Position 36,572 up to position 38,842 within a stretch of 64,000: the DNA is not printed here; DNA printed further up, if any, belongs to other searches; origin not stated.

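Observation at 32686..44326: Pel / galactosaminogalactan-like exopolysaccharide locus with a non-canonical gene set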

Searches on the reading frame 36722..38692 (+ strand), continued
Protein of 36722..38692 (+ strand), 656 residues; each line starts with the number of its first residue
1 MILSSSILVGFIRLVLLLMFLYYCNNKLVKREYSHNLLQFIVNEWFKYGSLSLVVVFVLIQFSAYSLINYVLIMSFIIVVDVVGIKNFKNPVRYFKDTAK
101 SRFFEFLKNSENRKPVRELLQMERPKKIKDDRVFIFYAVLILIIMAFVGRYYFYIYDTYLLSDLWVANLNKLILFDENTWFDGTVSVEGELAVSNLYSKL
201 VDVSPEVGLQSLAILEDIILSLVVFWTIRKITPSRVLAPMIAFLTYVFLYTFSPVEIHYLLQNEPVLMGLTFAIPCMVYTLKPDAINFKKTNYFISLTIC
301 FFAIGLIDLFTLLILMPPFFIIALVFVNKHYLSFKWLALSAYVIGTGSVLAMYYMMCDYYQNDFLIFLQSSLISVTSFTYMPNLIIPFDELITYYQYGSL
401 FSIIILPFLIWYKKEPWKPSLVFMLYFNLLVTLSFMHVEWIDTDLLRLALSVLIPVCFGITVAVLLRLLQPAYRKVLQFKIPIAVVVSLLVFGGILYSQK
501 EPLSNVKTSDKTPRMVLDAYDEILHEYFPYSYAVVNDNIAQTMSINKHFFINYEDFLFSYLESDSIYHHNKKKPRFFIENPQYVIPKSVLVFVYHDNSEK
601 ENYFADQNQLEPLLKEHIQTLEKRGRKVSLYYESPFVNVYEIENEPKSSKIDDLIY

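Call 70: find_encoding_contigs(protein=P0401, flank=10000, max_places=2)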
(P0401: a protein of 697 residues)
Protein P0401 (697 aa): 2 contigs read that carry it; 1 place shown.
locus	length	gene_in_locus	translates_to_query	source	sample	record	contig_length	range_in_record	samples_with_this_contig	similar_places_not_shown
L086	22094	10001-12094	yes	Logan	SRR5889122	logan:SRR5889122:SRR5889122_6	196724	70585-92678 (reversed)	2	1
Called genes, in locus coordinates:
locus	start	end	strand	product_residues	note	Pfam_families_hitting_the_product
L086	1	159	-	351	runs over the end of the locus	PF03929:PepSY_TM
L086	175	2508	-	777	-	PF13620:CarboxypepD_reg, PF22904:NOMO1-like_2nd (weak), PF13715:CarbopepD_reg_2, PF07715:Plug, PF00593:TonB_dep_Rec_b-barrel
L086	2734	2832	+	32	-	-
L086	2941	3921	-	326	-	PF02518:HATPase_c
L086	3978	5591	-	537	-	PF02518:HATPase_c, PF00072:Response_reg, PF00165:HTH_AraC (weak), PF12833:HTH_18, PF00165:HTH_AraC (weak)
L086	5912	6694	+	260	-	PF03537:Glyco_hydro_114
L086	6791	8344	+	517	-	PF11997:DUF3492, PF13439:Glyco_transf_4 (faint), PF20706:GT4-conflict (weak), PF00534:Glycos_transf_1, PF13692:Glyco_trans_1_4, PF13524:Glyco_trans_1_2 (faint)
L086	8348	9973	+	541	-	-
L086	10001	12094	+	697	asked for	-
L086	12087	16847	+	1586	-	PF09960:DUF2194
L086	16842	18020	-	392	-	PF11997:DUF3492, PF13439:Glyco_transf_4, PF11997:DUF3492, PF13579:Glyco_trans_4_4 (weak)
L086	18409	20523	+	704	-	PF13424:TPR_12, PF17874:TPR_MalT, PF00515:TPR_1, PF13374:TPR_10 (weak), PF13424:TPR_12, PF17874:TPR_MalT, PF13424:TPR_12, PF02518:HATPase_c, +11 more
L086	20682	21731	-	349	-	PF13229:Beta_helix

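Call 92: find_encoding_contigs(protein=P0444, flank=10000, max_places=1)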
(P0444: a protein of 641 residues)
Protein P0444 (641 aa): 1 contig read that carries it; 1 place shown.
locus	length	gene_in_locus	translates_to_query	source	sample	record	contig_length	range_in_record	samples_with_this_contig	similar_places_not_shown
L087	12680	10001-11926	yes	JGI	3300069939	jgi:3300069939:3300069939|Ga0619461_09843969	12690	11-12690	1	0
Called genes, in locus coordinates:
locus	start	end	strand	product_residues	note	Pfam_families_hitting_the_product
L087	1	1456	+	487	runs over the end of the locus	?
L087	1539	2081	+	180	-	-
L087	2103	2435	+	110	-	PF01740:STAS, PF13466:STAS_2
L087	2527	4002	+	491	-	PF00474:SSF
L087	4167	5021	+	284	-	PF03537:Glyco_hydro_114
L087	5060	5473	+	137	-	PF13581:HATPase_c_2, PF02518:HATPase_c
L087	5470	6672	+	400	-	PF11997:DUF3492, PF13439:Glyco_transf_4, PF13579:Glyco_trans_4_4 (weak), PF11997:DUF3492, PF20706:GT4-conflict (weak), PF00534:Glycos_transf_1, PF13692:Glyco_trans_1_4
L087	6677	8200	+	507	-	PF11997:DUF3492, PF13439:Glyco_transf_4, PF13579:Glyco_trans_4_4, PF00534:Glycos_transf_1, PF13692:Glyco_trans_1_4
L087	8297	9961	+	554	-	PF16933:PelG (weak)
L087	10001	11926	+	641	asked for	-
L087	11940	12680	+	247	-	?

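Call 93: find_encoding_contigs(protein=P0432, flank=10000, max_places=1)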
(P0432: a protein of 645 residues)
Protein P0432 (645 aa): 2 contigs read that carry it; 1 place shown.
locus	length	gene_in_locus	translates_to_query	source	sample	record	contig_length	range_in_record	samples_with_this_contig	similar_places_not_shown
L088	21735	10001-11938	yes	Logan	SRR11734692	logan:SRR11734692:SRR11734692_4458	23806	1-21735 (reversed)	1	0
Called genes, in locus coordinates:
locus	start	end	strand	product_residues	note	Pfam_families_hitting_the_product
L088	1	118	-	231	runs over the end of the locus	PF02463:SMC_N (faint), PF00005:ABC_tran, PF13304:AAA_21 (faint)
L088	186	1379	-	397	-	-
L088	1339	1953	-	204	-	PF00440:TetR_N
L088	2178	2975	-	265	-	PF01976:DUF116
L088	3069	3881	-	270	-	PF04060:FeS, PF13237:Fer4_10 (weak), PF13187:Fer4_9 (weak), PF14697:Fer4_21, PF25160:LdpA_Fe-S-bd (weak), PF00037:Fer4 (weak), PF12797:Fer4_2 (weak), PF12837:Fer4_6 (weak)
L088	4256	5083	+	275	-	PF03537:Glyco_hydro_114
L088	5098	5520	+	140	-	PF13581:HATPase_c_2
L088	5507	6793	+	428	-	PF11997:DUF3492, PF13439:Glyco_transf_4, PF13579:Glyco_trans_4_4, PF11997:DUF3492, PF20706:GT4-conflict, PF00534:Glycos_transf_1, PF13692:Glyco_trans_1_4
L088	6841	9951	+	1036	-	PF11997:DUF3492, PF13439:Glyco_transf_4 (faint), PF00534:Glycos_transf_1, PF13692:Glyco_trans_1_4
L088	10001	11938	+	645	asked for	-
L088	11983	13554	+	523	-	PF01590:GAF (weak), PF13185:GAF_2, PF13492:GAF_3 (weak), PF07228:SpoIIE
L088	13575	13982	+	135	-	PF00072:Response_reg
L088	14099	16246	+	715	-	PF01590:GAF (faint), PF13185:GAF_2, PF13492:GAF_3, PF01966:HD, PF13487:HD_5, PF01740:STAS (weak), PF13466:STAS_2 (weak)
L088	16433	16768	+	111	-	PF01740:STAS, PF13466:STAS_2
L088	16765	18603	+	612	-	PF06283:ThuA (weak), PF09960:DUF2194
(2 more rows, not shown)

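Call 94: find_encoding_contigs(protein=P0385, flank=10000, max_places=1)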
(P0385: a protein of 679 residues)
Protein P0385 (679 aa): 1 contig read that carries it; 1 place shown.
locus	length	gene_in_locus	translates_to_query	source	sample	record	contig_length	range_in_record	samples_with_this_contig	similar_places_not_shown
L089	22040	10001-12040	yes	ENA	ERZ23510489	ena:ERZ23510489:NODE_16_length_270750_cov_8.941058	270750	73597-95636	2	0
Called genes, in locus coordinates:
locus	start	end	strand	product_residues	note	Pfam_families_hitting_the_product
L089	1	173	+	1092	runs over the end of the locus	PF00072:Response_reg, PF00989:PAS, PF13426:PAS_9, PF08447:PAS_3, PF00989:PAS, PF13426:PAS_9, PF00512:HisKA, PF02518:HATPase_c, +6 more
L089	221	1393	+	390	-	PF00072:Response_reg, PF00512:HisKA, PF02518:HATPase_c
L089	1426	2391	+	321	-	PF00072:Response_reg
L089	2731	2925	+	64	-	-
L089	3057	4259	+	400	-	PF11997:DUF3492, PF13692:Glyco_trans_1_4 (faint)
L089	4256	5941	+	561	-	PF11997:DUF3492, PF13439:Glyco_transf_4, PF13579:Glyco_trans_4_4 (weak), PF00534:Glycos_transf_1, PF13692:Glyco_trans_1_4, PF13524:Glyco_trans_1_2 (weak)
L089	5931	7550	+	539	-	-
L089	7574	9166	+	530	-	PF13487:HD_5, PF01966:HD (weak)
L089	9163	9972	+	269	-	PF03537:Glyco_hydro_114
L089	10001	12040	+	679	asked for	-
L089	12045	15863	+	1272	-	PF09960:DUF2194, PF14559:TPR_19 (faint)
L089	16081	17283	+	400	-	PF11997:DUF3492, PF13439:Glyco_transf_4, PF13579:Glyco_trans_4_4, PF11997:DUF3492, PF00534:Glycos_transf_1 (weak), PF13692:Glyco_trans_1_4 (weak)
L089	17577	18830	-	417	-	PF01966:HD (weak), PF19276:HD_assoc_2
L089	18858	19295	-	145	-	PF13279:4HBT_2, PF03061:4HBT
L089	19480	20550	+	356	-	PF05343:Peptidase_M42, PF01546:Peptidase_M20, PF02127:Peptidase_M18 (faint)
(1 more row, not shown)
